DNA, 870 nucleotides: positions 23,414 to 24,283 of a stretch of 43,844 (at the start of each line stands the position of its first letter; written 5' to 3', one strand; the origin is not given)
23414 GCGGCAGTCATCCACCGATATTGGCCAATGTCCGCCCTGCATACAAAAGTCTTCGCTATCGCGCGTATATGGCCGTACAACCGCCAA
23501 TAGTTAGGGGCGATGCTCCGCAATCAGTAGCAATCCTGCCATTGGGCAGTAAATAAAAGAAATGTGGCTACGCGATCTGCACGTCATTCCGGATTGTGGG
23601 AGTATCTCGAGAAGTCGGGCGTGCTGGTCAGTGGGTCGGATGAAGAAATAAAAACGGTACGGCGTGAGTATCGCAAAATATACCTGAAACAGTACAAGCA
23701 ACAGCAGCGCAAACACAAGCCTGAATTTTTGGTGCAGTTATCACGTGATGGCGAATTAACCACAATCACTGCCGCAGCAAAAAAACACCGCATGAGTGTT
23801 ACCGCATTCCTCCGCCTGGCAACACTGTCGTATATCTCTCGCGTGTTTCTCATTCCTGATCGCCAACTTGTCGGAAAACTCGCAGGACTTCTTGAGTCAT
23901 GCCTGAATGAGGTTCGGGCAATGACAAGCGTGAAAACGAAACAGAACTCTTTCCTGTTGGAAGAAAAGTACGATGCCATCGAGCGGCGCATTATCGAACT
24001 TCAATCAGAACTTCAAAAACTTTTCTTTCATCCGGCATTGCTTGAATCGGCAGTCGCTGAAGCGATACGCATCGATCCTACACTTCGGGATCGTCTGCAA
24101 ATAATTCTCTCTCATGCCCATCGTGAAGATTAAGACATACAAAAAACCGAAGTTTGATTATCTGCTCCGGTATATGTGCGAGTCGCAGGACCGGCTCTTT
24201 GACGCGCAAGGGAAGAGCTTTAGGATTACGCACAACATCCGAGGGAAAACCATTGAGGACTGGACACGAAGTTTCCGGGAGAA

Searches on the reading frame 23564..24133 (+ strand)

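Call 3: search_protein_families(library=pfam, proteins=[window:23564-24133:+], max_evalue=0.1)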
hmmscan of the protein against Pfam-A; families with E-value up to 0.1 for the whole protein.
window:23564-24133:+ (189 aa): 3 families
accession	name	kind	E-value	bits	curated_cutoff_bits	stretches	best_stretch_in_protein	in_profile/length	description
PF24915.1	Spectrin_SESTD1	-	0.013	16.3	27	1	100-152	11-63/110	SESTD1-like, spectrin repeat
PF21983.2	NikA-like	-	0.016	15.8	27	1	64-106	15-58/72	Mobilization protein NikA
PF08946.15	Osmo_CC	-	0.017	15.9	24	1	131-153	9-31/46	Osmosensory transporter coiled coil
